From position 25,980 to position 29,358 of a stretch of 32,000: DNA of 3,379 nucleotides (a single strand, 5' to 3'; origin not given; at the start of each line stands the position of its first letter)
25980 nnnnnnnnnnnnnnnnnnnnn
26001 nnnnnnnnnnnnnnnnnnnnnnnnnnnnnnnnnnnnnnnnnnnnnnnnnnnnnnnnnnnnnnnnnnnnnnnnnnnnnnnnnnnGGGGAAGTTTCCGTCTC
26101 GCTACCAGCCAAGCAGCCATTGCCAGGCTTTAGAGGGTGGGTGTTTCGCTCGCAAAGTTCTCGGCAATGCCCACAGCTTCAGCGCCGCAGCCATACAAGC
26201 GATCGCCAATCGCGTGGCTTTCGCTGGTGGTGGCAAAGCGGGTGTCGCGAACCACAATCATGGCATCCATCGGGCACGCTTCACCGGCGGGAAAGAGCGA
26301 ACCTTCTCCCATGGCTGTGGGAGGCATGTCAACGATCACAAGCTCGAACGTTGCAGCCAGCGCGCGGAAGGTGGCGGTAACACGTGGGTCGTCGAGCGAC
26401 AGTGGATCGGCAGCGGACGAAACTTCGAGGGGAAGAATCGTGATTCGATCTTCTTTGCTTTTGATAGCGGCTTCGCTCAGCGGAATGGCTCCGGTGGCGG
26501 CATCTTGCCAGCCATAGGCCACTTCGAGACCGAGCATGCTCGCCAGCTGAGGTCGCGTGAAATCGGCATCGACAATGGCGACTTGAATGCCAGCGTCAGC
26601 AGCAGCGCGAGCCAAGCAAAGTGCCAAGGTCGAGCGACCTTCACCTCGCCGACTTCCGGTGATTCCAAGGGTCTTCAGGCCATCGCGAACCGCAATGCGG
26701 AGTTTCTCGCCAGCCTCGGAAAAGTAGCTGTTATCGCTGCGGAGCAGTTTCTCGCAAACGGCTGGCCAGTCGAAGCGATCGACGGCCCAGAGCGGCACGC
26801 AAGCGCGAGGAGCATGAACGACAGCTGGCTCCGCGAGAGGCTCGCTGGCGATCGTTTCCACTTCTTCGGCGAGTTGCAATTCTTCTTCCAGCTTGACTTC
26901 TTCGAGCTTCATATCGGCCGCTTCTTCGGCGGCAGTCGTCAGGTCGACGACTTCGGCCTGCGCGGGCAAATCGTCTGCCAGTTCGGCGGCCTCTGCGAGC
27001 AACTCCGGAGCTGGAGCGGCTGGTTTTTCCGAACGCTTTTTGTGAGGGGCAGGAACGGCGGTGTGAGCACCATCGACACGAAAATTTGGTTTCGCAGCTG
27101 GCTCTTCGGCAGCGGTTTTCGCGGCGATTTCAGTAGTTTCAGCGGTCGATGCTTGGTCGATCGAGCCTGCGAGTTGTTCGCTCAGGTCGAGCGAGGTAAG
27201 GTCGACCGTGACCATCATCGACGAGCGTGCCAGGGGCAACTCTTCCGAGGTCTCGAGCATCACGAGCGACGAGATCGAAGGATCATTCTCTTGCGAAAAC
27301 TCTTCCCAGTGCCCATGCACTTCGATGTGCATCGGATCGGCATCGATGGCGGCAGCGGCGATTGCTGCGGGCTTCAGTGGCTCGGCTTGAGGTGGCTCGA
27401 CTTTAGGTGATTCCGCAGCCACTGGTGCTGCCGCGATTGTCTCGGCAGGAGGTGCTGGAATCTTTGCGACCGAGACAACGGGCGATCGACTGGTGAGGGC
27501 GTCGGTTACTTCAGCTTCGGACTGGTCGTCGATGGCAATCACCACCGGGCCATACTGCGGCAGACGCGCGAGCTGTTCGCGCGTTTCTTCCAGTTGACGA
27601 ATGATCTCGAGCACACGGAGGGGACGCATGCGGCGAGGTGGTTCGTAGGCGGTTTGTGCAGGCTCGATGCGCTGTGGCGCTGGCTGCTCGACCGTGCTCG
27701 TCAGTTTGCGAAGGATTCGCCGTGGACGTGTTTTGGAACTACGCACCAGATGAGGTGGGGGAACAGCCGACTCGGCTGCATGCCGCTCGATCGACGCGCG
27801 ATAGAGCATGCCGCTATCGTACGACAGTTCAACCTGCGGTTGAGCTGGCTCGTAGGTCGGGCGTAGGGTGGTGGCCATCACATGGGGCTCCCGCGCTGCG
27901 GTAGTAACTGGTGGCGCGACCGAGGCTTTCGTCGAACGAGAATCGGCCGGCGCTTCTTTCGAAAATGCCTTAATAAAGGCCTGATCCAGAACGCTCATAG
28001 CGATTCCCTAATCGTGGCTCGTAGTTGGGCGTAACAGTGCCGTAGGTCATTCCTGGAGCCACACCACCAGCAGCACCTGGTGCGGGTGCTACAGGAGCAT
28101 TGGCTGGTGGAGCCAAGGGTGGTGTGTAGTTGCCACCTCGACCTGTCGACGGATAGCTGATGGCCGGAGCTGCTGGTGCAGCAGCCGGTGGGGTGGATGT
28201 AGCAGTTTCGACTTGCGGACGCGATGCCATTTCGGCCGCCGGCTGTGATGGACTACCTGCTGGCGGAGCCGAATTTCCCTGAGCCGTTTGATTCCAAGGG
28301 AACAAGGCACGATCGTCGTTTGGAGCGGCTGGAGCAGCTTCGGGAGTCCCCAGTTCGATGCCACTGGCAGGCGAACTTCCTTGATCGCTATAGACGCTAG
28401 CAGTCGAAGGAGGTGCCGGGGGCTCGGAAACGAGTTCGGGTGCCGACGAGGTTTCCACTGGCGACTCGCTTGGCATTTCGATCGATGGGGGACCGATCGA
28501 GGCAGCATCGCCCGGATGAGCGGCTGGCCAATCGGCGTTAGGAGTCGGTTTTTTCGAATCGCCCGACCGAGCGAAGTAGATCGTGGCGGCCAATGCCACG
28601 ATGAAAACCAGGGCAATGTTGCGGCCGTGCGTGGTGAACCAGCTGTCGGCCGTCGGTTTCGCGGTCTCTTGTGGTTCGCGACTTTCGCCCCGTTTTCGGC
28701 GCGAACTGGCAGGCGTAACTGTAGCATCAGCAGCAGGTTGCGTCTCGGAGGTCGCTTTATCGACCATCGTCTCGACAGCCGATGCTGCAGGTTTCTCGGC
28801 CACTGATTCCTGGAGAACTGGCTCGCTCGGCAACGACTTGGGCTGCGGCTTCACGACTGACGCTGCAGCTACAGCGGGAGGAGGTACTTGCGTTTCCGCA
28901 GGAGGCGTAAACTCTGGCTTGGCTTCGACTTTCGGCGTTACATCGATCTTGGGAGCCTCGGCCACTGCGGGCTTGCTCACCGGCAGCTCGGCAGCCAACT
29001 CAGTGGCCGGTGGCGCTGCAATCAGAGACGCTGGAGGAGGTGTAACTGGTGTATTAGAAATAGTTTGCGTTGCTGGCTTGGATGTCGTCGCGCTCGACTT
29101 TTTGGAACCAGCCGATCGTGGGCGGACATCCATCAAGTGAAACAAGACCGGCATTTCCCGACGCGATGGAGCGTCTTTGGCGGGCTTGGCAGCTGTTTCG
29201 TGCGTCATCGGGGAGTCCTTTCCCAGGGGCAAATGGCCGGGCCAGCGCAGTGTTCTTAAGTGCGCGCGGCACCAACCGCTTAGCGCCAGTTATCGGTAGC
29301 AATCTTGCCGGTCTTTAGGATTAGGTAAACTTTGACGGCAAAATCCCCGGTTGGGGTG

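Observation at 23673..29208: Compact four-gene envelope module of a P/A-rich bitopic protein, a disordered BY-kinase-fold P-loop protein, an ExeA-like AAA+ ATPase and a GT-C glycosyltransferase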

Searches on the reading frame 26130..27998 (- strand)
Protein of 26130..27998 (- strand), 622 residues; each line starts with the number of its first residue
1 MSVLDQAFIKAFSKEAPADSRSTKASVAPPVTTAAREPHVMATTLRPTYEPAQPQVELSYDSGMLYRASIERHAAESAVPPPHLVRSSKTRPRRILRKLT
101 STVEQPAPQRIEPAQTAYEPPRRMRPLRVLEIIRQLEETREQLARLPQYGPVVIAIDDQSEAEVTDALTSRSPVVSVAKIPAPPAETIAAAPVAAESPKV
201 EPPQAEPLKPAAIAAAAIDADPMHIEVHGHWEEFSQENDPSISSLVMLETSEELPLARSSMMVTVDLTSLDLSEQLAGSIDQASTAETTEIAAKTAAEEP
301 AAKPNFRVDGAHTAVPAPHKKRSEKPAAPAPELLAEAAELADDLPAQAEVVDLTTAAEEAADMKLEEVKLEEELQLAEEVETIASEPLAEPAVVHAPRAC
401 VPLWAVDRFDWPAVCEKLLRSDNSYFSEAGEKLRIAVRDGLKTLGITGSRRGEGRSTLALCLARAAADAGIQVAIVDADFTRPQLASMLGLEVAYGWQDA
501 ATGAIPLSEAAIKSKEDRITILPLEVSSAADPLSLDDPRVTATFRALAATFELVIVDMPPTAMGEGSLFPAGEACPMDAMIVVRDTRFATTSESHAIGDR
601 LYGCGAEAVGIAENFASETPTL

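Call 3: search_protein_families(library=pfam, proteins=[window:26130-27998:-], max_evalue=0.1)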
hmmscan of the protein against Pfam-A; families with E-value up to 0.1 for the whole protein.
window:26130-27998:- (622 aa): 6 families
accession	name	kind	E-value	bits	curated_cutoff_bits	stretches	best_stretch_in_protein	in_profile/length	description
PF10609.15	ParA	-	2.4e-07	30.9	27.1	1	446-615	8-174/246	NUBPL iron-transfer P-loop NTPase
PF06564.18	CBP_BcsQ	-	0.00011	22.3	21.3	1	442-562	2-127/234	Cellulose biosynthesis protein BcsQ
PF01656.29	CbiA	-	0.002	18.5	25.4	1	447-488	4-44/125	CobQ/CobB/MinD/ParA nucleotide binding domain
PF13614.12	AAA_31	-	0.0021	18.5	27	1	442-561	2-128/177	AAA domain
PF09140.17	MipZ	-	0.0023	17.7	20.7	1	450-560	9-109/262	ATPase MipZ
PF01583.26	APS_kinase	-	0.09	13.2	21.1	0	446-492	7-52/152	Adenylylsulphate kinase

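Call 4: search_protein_families(library=ncbifam, proteins=[window:26130-27998:-], max_evalue=0.1)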
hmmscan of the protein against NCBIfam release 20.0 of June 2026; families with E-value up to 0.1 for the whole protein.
window:26130-27998:- (622 aa): 16 families
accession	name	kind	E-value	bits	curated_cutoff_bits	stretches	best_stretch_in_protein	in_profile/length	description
TIGR03815.1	CpaE_hom_Actino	equivalog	2.7e-11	43.2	154.45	1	442-561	112-233/340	septum site-determining protein Ssd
TIGR01007.1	eps_fam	subfamily_domain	3.2e-09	36.6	108.05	1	439-563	15-140/204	polysaccharide biosynthesis tyrosine autokinase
TIGR01968.1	minD_bact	equivalog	3.6e-09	36.4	212.9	1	444-560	4-121/261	septum site-determining protein MinD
TIGR03018.1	pepcterm_TyrKin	hypoth_equivalog_domain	2.8e-08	33.4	230.65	1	442-527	36-123/207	XrtA-associated tyrosine autokinase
TIGR03029.1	EpsG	equivalog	1.1e-07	31.4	313.8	1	440-611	102-270/274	chain length determinant protein tyrosine kinase EpsG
TIGR01969.1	minD_arch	subfamily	5.1e-06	25.9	201.75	1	446-559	5-117/251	cell division ATPase MinD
NF041136.1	MrpORP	equivalog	1.1e-05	24.9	450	1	444-498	8-62/365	iron-sulfur cluster carrier protein MrpORP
NF008669.0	PRK11670.1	equivalog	0.00017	20.6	348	1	443-492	109-158/369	iron-sulfur cluster carrier protein ApbC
NF041546.1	ParA_partition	equivalog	0.00035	20.2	180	1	452-479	10-37/203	ParA family partition ATPase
NF047398.1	AAA_KGGVGR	domain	0.00044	20.6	90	1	452-492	13-53/190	KGGVGR-motif variant AAA ATPase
TIGR00455.1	apsK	equivalog_domain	0.0077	15.9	138.7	1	443-492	20-68/184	adenylyl-sulfate kinase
NF007350.0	PRK09841.1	equivalog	0.012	13.8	1248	1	443-561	533-651/726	tyrosine-protein kinase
NF008079.0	PRK10818.1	equivalog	0.021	14.2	508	1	446-568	7-130/270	septum site-determining protein MinD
NF008568.0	PRK11519.1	equivalog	0.028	12.6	1068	1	444-561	529-646/720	tyrosine-protein kinase Wzc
TIGR03371.1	cellulose_yhjQ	equivalog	0.031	13.8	157.85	1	442-560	2-124/246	cellulose biosynthesis protein BcsQ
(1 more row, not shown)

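Call 54: search_protein_families(library=padloc, proteins=[window:26130-27998:-], max_evalue=0.001)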
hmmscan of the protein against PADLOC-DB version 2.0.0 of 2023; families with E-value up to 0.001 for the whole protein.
window:26130-27998:- (622 aa): 0 families

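Call 64: predict_structure(alignment_id=A4)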
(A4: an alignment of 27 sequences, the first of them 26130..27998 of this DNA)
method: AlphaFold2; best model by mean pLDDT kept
length: 622 residues; sequences in the alignment: 27
mean_pLDDT: 60.5   pTM: 0.48
mean pLDDT of the five models: 60.5, 60.4, 60.0, 59.0, 55.9
residues with pLDDT >= 90: 197; 70-90: 45; 50-70: 52; < 50: 328
segments of 3 or more residues with pLDDT < 50: 15-102, 104-127, 149-153, 168-202, 204-239, 241-317, 319-368, 617-622
pLDDT, mean of each block of 10 residues (from residue 1): 84 55 37 36 34 34 38 36 35 40 37 37 44 77 69 50 51 40 36 38 37 31 31 34 30 33 28 38 36 37 38 41 38 39 39 38 46 54 55 68 95 94 95 98 97 95 98 97 95 94 95 96 85 92 96 97 88 94 94 95 95 67 43
secondary structure, 60 per line:
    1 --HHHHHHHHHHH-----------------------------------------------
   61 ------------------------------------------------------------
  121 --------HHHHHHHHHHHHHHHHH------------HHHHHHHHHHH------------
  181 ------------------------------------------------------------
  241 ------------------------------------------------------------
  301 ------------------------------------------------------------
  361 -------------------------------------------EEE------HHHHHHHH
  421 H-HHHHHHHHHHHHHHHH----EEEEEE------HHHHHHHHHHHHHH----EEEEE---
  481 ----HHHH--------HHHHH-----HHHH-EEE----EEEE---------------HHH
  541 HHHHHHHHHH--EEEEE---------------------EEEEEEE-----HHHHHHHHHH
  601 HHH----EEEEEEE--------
elements in order: H3-13 H129-145 H158-168 E404-406 H413-421 H423-438 E443-448 H455-468 E473-477 H485-488 H497-501 H507-510 E512-514 E519-522 H538-550 E553-557 E579-585 H591-603 E608-614
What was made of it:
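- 26130..27998 (-): g2: 622-aa cytoplasmic scaffold. It has an N-terminal amphipathic helix motif (27957-27998), an acidic disordered linker of about 390 aa, and a C-terminal BY-kinase-fold domain (26154-26792). The full-length AF2 model gives helix 3-13 at pLDDT 84, residues 15-400 mostly below 50, and the domain above 90 (call 64).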

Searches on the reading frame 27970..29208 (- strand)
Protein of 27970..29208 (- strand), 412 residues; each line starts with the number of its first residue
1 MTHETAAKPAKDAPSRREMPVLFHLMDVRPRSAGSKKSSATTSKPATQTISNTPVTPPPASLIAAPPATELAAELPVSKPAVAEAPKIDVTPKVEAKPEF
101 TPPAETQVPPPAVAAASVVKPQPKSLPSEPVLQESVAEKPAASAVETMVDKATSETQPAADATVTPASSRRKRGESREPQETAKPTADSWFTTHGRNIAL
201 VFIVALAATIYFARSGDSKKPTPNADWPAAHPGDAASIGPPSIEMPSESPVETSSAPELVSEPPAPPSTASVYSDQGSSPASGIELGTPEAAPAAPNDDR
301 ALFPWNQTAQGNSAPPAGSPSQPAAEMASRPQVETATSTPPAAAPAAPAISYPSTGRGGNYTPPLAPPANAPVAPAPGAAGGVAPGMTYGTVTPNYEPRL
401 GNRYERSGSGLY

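Call 3: search_protein_families(library=pfam, proteins=[window:27970-29208:-], max_evalue=0.1)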
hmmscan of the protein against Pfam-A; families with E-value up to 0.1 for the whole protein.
window:27970-29208:- (412 aa): 0 families

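Call 4: search_protein_families(library=ncbifam, proteins=[window:27970-29208:-], max_evalue=0.1)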
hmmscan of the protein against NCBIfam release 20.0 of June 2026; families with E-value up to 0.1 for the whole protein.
window:27970-29208:- (412 aa): 0 families
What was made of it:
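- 27970..29208 (-): g1: 412-aa single-pass membrane protein, rich in Pro/Ala/Ser/Thr on both sides of the TM (aa 198-216 = 28561-28617). It occupies the gene slot that a Wzz-type co-polymerase occupies in a canonical locus. No Pfam or NCBIfam hit (calls 3, 4).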

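Call 54: search_protein_families(library=padloc, proteins=[window:27970-29208:-], max_evalue=0.001)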
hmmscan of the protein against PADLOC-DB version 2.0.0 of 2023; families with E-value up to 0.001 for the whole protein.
window:27970-29208:- (412 aa): 0 families
